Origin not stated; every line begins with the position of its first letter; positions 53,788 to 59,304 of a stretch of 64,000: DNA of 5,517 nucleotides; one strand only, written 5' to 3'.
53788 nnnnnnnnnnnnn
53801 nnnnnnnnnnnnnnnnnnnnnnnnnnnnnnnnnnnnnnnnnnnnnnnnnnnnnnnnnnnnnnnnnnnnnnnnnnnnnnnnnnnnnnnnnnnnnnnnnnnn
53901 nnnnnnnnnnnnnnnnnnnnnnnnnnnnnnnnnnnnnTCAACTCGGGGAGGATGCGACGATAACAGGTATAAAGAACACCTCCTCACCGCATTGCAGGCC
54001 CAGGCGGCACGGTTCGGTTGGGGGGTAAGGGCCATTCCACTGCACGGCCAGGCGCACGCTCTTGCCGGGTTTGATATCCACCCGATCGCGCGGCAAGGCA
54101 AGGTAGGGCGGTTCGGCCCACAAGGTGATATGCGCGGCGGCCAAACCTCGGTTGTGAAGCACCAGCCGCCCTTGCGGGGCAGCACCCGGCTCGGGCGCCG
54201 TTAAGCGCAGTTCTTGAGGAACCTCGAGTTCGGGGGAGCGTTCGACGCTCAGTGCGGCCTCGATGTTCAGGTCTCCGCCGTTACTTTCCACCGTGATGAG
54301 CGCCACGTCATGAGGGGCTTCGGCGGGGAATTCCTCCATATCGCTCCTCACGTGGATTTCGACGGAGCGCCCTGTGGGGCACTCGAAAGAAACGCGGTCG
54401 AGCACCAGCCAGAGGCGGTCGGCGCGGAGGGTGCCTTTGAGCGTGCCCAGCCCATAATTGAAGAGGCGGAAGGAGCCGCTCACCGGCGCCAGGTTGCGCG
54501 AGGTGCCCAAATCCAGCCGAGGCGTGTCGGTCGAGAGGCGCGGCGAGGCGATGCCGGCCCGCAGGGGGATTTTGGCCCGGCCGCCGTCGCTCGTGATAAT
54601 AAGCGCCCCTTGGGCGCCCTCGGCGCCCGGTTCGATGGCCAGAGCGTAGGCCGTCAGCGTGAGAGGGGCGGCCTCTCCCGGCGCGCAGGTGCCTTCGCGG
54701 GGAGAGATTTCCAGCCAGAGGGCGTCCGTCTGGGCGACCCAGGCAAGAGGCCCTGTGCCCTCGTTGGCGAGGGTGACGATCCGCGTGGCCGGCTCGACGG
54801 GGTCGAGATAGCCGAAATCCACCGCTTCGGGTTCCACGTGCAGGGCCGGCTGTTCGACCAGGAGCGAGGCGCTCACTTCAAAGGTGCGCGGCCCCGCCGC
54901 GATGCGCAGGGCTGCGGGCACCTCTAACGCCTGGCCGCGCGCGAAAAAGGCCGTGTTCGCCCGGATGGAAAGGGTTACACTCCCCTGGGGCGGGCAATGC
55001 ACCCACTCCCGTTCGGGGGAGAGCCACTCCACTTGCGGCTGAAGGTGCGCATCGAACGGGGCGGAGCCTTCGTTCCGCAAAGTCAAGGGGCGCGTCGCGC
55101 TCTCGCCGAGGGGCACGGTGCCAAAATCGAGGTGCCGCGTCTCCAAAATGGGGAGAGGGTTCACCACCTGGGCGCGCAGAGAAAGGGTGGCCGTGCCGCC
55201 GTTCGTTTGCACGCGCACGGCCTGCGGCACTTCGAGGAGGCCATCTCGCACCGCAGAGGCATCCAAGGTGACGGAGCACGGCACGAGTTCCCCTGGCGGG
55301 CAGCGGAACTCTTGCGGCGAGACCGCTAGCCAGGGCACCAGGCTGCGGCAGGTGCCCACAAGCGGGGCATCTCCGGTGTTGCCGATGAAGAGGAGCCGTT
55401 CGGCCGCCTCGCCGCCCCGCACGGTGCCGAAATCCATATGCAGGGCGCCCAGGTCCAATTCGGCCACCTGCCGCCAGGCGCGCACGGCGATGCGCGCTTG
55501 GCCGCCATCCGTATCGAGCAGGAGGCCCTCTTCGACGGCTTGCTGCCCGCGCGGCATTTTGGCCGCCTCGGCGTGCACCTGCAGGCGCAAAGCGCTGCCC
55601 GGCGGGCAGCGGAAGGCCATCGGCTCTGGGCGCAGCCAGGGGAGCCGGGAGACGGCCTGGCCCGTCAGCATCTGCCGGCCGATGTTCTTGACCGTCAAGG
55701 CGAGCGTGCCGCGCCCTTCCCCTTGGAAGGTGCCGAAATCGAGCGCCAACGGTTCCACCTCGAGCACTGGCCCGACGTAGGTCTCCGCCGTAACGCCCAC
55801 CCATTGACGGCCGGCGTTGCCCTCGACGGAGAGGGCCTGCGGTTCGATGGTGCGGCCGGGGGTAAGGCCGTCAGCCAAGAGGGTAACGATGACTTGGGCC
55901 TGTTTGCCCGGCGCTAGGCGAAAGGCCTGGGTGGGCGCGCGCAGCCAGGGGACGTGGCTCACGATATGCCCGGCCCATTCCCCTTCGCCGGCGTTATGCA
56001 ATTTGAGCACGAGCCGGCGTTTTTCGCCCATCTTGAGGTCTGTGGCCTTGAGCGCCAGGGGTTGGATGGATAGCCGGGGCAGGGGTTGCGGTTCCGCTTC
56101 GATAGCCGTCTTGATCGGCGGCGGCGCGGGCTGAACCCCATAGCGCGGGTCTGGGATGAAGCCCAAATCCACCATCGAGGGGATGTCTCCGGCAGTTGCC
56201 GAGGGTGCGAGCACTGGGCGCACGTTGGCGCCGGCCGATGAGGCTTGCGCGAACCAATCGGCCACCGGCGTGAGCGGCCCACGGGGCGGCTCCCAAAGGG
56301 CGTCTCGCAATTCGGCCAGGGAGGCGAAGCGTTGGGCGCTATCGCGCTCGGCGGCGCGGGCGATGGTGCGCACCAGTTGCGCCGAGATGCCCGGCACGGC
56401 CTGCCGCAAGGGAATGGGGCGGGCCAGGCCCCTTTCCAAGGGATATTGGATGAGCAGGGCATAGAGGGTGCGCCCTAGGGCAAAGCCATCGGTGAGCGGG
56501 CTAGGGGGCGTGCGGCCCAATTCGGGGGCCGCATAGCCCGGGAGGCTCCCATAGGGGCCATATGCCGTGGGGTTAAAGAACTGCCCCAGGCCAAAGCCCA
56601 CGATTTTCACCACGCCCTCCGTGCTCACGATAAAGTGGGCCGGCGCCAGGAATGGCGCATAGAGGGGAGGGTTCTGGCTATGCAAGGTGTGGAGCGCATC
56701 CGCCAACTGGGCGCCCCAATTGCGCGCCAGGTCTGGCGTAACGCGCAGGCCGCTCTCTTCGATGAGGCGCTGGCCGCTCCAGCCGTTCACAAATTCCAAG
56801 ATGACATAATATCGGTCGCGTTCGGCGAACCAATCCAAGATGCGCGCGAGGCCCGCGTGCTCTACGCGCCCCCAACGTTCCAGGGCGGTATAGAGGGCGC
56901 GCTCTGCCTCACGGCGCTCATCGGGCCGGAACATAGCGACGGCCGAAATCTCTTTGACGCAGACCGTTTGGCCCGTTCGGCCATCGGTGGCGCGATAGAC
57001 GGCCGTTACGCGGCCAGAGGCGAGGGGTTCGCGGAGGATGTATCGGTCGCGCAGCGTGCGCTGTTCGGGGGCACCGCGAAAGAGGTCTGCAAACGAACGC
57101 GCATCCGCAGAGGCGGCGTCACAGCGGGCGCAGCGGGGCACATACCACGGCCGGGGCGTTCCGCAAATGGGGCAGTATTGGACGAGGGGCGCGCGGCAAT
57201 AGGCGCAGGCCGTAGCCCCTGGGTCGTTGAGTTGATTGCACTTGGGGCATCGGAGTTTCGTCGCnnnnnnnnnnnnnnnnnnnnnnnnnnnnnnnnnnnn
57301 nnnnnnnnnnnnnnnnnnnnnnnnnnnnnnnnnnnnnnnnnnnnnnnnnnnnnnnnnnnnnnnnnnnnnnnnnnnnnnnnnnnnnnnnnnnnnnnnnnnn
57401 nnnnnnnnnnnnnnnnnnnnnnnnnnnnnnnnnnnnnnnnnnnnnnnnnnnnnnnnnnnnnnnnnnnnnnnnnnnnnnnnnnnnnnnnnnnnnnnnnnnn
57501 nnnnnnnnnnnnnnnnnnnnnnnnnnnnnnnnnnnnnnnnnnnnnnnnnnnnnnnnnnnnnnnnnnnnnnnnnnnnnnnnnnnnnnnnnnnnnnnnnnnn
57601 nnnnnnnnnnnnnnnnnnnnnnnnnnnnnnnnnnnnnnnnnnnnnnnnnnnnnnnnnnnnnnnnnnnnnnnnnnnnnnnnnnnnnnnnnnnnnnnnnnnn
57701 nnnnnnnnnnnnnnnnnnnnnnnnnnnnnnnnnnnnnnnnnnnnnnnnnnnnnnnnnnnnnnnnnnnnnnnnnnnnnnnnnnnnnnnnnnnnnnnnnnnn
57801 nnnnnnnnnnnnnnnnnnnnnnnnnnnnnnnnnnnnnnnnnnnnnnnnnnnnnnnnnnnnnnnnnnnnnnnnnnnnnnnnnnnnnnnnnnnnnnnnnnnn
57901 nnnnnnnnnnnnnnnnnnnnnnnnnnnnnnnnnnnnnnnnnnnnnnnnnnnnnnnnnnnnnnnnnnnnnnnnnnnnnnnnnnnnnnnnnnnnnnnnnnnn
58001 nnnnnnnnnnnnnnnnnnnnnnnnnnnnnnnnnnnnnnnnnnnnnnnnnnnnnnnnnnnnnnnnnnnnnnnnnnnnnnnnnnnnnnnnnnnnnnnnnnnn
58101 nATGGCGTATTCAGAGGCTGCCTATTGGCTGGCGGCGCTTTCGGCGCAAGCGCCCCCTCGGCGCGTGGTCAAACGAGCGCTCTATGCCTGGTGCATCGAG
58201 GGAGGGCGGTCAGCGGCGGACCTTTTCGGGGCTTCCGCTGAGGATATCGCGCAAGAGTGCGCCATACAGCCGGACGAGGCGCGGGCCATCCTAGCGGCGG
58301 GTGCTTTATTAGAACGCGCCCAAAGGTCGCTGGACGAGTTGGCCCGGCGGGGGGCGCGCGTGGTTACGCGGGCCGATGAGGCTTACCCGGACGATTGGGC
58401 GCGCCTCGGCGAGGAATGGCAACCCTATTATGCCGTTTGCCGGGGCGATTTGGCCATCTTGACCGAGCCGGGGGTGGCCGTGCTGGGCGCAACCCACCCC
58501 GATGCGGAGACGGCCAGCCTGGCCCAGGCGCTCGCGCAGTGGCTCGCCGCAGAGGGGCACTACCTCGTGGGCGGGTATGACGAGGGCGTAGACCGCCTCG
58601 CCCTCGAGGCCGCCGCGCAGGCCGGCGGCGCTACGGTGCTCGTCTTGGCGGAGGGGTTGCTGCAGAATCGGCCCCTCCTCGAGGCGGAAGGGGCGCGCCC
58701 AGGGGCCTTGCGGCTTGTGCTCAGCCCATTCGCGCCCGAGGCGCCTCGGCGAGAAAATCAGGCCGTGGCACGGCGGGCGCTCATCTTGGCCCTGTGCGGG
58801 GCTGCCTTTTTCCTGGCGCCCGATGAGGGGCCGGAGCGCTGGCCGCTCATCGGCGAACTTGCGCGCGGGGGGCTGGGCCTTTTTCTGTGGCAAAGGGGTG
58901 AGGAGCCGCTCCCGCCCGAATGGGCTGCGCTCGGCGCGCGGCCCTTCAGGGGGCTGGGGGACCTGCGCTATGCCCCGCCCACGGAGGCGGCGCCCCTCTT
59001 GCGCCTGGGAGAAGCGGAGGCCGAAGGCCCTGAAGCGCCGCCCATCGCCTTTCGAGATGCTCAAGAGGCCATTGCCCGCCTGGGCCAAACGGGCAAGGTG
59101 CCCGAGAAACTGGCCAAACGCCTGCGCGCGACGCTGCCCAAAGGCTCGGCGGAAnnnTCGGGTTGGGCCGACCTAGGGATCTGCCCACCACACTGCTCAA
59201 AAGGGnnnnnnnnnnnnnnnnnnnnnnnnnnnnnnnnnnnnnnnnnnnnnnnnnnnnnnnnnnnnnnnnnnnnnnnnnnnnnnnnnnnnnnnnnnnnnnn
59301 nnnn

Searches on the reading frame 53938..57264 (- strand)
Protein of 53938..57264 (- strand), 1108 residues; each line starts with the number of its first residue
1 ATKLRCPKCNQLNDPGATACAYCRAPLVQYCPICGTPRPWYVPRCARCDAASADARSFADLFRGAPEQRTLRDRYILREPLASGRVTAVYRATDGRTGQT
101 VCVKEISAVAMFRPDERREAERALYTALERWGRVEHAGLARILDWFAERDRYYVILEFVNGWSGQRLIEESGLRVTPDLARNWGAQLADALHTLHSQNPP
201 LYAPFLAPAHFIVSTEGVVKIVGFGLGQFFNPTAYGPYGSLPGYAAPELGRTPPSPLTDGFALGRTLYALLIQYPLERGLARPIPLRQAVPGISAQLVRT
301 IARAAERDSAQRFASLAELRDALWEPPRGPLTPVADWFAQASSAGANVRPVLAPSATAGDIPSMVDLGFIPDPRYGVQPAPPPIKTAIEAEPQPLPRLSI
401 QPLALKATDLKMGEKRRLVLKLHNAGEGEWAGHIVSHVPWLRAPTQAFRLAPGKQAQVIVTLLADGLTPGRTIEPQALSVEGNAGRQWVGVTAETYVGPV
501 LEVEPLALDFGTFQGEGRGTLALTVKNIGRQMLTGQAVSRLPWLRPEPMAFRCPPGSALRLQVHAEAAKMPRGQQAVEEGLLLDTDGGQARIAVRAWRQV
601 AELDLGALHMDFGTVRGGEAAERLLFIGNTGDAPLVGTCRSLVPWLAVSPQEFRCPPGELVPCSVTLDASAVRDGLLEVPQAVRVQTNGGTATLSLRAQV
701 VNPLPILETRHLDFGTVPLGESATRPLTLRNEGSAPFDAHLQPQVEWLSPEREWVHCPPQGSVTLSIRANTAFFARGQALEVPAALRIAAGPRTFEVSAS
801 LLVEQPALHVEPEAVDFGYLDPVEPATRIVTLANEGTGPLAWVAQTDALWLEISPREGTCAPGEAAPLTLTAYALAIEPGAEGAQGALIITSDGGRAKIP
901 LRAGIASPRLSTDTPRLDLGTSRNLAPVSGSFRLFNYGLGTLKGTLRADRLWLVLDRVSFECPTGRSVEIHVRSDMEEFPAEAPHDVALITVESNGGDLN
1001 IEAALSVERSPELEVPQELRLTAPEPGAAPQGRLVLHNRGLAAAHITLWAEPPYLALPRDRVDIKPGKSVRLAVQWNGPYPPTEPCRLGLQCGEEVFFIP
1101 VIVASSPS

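Call 40: search_protein_families(library=pfam, proteins=[window:53938-57264:-], max_evalue=0.001)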
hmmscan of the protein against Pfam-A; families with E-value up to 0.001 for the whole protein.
window:53938-57264:- (1108 aa): 12 families
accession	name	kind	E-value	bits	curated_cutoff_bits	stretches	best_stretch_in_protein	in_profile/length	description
PF22544.2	HYDIN_VesB_CFA65-like_Ig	-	7.8e-18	65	25.5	0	603-697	3-98/100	HYDIN/CFA65/VesB-like, Ig-like domain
PF00069.31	Pkinase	-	8.9e-18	65.1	31.7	1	79-276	5-196/263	Protein kinase domain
PF15780.11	ASH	-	4e-11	43.4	27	0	710-767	12-72/98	Abnormal spindle-like microcephaly-assoc'd, ASPM-SPD-2-Hydin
PF19190.6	BACON_2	-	6.2e-10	39.3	25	1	808-872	2-65/94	Viral BACON domain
PF22076.2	Cep192_D6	-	6.2e-07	30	35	0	808-900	4-97/101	Cep192 domain 6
PF21310.3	OCRL-like_ASH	-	1.6e-06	28.6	27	0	707-762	1-56/109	Inositol polyphosphate 5-phosphatase OCRL-like, ASH domain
PF07714.23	PK_Tyr_Ser-Thr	-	3.6e-05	23.7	23.1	1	78-230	4-152/258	Protein tyrosine and serine/threonine kinase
PF07610.17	DUF1573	-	0.00025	21.4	26.1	0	708-737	4-33/98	Protein of unknown function (DUF1573)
PF12773.13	DZR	-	0.00028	21.4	27.3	1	6-48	1-44/45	Double zinc ribbon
PF14874.12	PapD-like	-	0.0004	20.9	27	0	806-902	2-98/102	Flagellar-associated PapD-like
PF24770.2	Ig-CFAP74_2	-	0.00044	21.2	27.4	0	707-743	3-39/185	CFAP74 second Ig-like domain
PF22064.2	Cep192_D2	-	0.00045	20.9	27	0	708-735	10-37/154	Cep192 domain 2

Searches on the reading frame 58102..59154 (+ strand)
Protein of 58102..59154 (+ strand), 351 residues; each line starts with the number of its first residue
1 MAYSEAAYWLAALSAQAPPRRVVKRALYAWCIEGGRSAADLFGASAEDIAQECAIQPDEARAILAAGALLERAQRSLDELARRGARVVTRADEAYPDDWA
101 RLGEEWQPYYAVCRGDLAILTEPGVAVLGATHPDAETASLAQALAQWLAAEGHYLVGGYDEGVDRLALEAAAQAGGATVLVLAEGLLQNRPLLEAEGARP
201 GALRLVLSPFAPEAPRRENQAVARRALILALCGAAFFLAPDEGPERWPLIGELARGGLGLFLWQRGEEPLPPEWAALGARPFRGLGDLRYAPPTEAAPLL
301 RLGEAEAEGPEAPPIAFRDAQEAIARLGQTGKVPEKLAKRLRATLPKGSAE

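Call 40: search_protein_families(library=pfam, proteins=[window:58102-59154:+], max_evalue=0.001)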
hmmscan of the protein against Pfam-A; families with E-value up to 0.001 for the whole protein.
window:58102-59154:+ (351 aa): 2 families
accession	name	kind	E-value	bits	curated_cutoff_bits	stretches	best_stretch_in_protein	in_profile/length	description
PF02481.21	DNA_processg_A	-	3e-19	69.5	29.6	1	81-236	3-160/212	DNA recombination-mediator protein A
PF18306.6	LDcluster4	-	7.8e-07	29.3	26.3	1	125-183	4-63/151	SLOG cluster4 family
